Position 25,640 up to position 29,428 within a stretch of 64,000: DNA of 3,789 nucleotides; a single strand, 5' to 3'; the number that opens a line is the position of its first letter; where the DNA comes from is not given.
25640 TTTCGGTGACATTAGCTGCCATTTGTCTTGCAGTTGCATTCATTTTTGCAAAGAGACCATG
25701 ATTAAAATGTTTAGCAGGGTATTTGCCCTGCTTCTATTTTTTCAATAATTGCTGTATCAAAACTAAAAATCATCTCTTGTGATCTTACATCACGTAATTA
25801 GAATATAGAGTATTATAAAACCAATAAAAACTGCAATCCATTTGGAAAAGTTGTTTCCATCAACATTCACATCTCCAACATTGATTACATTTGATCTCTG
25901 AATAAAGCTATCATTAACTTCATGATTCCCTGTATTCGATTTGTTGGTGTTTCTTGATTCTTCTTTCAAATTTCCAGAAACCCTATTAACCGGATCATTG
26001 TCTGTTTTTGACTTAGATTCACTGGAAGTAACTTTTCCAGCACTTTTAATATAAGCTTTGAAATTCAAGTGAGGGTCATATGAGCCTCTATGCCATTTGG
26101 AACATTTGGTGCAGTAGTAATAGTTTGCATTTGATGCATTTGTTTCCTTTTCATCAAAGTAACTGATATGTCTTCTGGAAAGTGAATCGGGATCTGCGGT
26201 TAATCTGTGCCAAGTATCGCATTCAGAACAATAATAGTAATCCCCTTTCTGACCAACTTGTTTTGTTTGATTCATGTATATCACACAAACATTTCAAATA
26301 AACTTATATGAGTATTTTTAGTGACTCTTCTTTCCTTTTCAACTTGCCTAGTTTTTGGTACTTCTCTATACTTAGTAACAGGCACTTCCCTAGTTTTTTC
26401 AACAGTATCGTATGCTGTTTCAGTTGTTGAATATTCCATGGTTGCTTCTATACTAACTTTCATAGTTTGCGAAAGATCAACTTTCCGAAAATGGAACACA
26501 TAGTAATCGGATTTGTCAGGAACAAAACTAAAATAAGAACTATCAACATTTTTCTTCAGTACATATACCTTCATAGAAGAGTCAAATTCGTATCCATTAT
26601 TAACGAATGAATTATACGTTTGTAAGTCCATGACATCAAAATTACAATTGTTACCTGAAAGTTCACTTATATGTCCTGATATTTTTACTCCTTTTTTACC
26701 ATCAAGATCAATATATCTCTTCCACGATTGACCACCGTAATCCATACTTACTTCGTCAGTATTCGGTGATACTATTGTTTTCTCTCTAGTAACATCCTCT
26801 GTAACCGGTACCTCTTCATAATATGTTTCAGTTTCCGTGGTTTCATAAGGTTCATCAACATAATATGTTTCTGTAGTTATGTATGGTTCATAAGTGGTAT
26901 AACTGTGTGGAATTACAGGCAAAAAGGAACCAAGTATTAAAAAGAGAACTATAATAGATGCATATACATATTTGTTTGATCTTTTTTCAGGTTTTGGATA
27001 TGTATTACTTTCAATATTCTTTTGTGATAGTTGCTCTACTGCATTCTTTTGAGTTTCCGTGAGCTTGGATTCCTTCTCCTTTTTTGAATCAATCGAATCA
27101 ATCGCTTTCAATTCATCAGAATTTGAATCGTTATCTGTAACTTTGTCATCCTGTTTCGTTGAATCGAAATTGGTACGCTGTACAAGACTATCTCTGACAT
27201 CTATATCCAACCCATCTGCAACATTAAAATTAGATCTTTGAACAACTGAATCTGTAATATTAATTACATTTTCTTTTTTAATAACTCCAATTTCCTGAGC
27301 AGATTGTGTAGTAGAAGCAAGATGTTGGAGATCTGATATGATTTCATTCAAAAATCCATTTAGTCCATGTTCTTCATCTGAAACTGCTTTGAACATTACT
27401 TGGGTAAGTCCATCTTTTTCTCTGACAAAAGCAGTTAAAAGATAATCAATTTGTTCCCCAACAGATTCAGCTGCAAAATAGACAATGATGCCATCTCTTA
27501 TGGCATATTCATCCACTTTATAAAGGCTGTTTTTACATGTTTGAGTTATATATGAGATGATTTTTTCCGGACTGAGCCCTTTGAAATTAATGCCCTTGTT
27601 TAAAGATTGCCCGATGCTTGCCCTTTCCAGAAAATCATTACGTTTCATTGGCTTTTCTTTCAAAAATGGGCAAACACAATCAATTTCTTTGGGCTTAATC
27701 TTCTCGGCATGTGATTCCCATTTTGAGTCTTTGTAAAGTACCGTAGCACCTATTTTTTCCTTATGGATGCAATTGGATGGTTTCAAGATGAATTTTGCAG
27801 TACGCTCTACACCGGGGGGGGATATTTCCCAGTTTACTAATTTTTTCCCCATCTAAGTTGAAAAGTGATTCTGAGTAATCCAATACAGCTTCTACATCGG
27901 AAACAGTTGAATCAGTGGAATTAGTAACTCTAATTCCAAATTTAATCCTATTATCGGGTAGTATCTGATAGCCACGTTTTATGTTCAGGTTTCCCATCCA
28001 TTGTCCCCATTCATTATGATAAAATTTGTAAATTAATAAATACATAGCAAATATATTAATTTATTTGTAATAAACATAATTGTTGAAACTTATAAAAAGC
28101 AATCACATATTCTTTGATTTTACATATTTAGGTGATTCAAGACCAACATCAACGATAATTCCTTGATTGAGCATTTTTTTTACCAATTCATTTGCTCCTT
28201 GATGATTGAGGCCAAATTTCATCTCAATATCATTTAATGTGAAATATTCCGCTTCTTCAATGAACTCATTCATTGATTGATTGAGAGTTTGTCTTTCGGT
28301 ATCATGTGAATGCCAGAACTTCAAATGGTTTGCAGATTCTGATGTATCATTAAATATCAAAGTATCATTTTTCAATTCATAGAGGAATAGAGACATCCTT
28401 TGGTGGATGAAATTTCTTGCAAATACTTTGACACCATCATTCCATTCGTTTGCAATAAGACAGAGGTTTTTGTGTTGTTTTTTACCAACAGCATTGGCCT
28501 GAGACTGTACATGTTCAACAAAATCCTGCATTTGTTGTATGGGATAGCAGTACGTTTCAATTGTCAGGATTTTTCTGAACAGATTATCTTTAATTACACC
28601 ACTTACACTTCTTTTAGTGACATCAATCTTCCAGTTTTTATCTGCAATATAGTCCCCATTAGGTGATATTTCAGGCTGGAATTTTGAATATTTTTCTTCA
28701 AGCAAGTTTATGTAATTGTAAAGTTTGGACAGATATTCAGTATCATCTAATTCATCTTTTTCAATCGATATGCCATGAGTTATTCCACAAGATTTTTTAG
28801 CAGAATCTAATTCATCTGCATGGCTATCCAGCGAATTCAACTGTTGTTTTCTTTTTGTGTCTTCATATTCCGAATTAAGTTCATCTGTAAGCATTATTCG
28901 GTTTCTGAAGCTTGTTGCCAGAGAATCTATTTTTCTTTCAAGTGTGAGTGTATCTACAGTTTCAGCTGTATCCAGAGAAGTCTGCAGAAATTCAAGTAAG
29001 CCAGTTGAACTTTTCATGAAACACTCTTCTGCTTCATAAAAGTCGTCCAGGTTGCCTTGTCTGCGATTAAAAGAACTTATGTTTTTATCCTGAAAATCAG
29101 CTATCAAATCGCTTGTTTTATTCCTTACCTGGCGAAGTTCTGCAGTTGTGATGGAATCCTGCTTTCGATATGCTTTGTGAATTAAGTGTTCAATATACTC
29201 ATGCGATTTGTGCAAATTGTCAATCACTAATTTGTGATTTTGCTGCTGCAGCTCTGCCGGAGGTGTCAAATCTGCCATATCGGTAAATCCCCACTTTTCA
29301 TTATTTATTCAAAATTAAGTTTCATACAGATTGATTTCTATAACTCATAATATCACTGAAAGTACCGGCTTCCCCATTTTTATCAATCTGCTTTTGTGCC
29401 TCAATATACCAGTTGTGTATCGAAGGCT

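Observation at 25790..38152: Island-borne ESCRT-III/Vps4 pair co-located with SPFH protein and a family of receptor-like membrane proteins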

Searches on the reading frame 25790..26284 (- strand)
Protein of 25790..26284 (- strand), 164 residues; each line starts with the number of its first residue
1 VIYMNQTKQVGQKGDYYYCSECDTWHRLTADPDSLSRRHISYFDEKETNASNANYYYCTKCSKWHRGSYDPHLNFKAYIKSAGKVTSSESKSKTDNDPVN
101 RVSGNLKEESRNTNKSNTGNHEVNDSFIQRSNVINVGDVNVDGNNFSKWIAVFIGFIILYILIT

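Call 5: search_protein_families(library=pfam, proteins=[window:25790-26284:-], max_evalue=0.1)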
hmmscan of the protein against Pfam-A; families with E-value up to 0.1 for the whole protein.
window:25790-26284:- (164 aa): 2 families
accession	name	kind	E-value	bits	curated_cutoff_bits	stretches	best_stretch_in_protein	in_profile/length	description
PF23674.1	RYYR-CCHC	-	2e-05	24.9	27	2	2-30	25-53/79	RYYR-CCHC domain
PF08792.16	A2L_zn_ribbon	-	0.026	14.7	22.9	0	51-62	17-28/33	A2L zinc ribbon domain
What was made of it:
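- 25790..26284 (-): Tail-anchored 164-aa protein with two RYYR-CCHC zinc knuckles and the shared DSxIQRS motif. Pfam RYYR-CCHC E=2e-5, two stretches (call 5).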

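Call 13: search_protein_families(library=ncbifam, proteins=[window:25790-26284:-], max_evalue=0.01)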
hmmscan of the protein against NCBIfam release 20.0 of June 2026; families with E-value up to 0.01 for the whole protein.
window:25790-26284:- (164 aa): 0 families

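Call 76: search_protein_families(library=padloc, proteins=[window:25790-26284:-], max_evalue=0.001)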
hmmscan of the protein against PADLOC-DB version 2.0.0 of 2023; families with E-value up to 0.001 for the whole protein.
window:25790-26284:- (164 aa): 0 families

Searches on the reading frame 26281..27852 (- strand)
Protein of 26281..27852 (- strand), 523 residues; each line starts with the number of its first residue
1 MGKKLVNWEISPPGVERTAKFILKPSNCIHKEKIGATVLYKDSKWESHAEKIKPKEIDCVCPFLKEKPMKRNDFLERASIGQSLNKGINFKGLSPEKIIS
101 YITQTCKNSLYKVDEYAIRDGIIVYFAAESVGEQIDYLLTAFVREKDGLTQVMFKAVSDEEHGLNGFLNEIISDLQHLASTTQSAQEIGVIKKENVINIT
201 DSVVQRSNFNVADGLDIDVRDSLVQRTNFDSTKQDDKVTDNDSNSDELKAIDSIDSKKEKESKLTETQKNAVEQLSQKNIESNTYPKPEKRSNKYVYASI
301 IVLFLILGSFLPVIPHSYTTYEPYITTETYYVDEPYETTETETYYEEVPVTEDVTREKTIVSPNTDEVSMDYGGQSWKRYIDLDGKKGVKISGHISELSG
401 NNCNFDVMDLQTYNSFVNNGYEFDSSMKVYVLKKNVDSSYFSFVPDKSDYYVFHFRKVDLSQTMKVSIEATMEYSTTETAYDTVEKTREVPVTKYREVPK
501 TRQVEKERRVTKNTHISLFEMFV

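Call 5: search_protein_families(library=pfam, proteins=[window:26281-27852:-], max_evalue=0.1)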
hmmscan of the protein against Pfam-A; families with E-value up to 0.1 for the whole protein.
window:26281-27852:- (523 aa): 1 family
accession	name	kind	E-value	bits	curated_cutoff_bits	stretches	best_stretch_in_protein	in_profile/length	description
PF20070.4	DUF6466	-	0.0047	17.8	25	1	220-291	61-131/146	Family of unknown function (DUF6466)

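Call 13: search_protein_families(library=ncbifam, proteins=[window:26281-27852:-], max_evalue=0.01)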
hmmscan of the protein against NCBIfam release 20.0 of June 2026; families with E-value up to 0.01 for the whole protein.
window:26281-27852:- (523 aa): 0 families

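Call 76: search_protein_families(library=padloc, proteins=[window:26281-27852:-], max_evalue=0.001)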
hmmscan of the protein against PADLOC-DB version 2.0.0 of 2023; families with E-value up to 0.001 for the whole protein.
window:26281-27852:- (523 aa): 0 families

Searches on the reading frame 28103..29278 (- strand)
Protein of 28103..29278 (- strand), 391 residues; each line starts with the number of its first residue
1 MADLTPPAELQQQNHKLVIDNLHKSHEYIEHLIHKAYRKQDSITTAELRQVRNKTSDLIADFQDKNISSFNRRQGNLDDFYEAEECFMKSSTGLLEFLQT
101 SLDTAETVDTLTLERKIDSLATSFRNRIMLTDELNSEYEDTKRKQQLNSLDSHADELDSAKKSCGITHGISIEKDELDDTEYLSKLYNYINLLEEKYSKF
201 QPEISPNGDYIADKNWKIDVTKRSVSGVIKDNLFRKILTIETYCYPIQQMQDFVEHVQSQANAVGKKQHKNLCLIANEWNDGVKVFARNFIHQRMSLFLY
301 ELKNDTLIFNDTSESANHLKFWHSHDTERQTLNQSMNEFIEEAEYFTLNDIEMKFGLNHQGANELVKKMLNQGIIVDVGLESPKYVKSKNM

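Call 5: search_protein_families(library=pfam, proteins=[window:28103-29278:-], max_evalue=0.1)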
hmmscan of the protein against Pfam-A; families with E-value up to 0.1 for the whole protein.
window:28103-29278:- (391 aa): 2 families
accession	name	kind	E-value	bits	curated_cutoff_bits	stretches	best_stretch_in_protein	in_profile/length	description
PF12802.13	MarR_2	-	0.0047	17.5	27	1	339-375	13-50/61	MarR family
PF09756.15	DDRGK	-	0.0064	16.6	27.8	1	323-378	92-146/188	DDRGK domain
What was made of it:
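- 28103..29278 (-): Coiled-coil protein of 391 aa with a C-terminal winged helix. It is a possible ESCRT-II-like bridging component. Weak MarR_2 match at residues 339-375 (call 5).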

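Call 13: search_protein_families(library=ncbifam, proteins=[window:28103-29278:-], max_evalue=0.01)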
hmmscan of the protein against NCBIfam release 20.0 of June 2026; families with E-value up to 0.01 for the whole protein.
window:28103-29278:- (391 aa): 1 family
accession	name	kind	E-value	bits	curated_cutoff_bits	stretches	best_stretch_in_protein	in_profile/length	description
NF001985.0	PRK00777.1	subfamily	0.0082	16.2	104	0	356-389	14-47/157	pantetheine-phosphate adenylyltransferase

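Call 76: search_protein_families(library=padloc, proteins=[window:28103-29278:-], max_evalue=0.001)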
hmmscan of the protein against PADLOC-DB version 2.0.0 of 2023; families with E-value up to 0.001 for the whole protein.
window:28103-29278:- (391 aa): 0 families

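Call 85: search_protein_families(library=pfam, alignment_id=A5, max_evalue=0.1)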
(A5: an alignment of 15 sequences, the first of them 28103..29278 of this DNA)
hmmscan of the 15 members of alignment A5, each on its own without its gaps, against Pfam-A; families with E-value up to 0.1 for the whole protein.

A. member 1, window:28103-29278:- (391 aa): 2 families
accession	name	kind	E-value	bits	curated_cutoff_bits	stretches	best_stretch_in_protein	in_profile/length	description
PF12802.13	MarR_2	-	0.0047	17.5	27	1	339-375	13-50/61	MarR family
PF09756.15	DDRGK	-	0.0064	16.6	27.8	1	323-378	92-146/188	DDRGK domain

B. families by the number of members that match (of 15 scanned): 23 families
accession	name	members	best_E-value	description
PF22168.2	DIP2311-like_C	4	2.2e-05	Transcriptional regulator DIP2311-like, C-terminal domain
PF04157.22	EAP30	2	0.00063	EAP30/Vps36 family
PF12802.13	MarR_2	2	0.0047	MarR family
PF06163.17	DUF977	2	0.008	Bacterial protein of unknown function (DUF977)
PF13412.12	HTH_24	2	0.0096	Winged helix-turn-helix DNA-binding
PF09012.17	FeoC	1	0.0032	FeoC like transcriptional regulator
PF06160.17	EzrA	1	0.0037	Septation ring formation regulator, EzrA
PF19498.4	DUF6033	1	0.0046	Protein of unknown function (DUF6033)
PF09756.15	DDRGK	1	0.0064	DDRGK domain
PF19776.5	DUF6262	1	0.0084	Family of unknown function (DUF6262)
PF01399.33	PCI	1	0.012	PCI domain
PF08279.18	HTH_11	1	0.012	HTH domain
PF04033.18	DUF365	1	0.017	Domain of unknown function (DUF365)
PF01047.28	MarR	1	0.022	MarR family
PF23762.1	SHCBP_N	1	0.044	SHCBP N-terminal domain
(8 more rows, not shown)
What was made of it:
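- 28103..29278 (-): Family members weakly match wHTH models, including EAP30/Vps36 at 6e-4 (call 85).
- Winged helix: calls 5, 85.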

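Call 86: search_solved_structures(query=A5, max_evalue=10, show_alignments=1)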
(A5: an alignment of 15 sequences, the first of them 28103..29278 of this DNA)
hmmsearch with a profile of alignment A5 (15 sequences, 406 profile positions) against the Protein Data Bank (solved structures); distinct sequences matched with E-value up to 10: 5.
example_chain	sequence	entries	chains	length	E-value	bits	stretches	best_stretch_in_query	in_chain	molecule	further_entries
2p6j_A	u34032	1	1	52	0.15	14.3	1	346-389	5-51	designed engrailed homeodomain variant UVF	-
3lmm_A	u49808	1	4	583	0.26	13.5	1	346-402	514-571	Uncharacterized protein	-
8c5v_I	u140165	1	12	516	0.74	12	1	316-391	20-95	Methyl-accepting chemotaxis protein I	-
5xa5_A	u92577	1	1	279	0.99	11.6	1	84-224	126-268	Alpha-catenin-like protein hmp-1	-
6s1k_E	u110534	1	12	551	2.3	10.4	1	316-391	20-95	Methyl-accepting chemotaxis protein I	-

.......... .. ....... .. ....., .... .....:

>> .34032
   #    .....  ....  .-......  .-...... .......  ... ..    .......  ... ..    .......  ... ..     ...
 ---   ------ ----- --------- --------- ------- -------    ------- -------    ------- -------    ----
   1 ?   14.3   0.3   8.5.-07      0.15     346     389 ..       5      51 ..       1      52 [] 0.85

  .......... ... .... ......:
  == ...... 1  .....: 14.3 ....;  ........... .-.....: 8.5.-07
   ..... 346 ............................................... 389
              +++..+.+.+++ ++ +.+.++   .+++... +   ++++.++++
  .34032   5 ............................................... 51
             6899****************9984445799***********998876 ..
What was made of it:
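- Tried and rejected: The coiled-coil/wH profile found nothing significant in the PDB (call 86).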
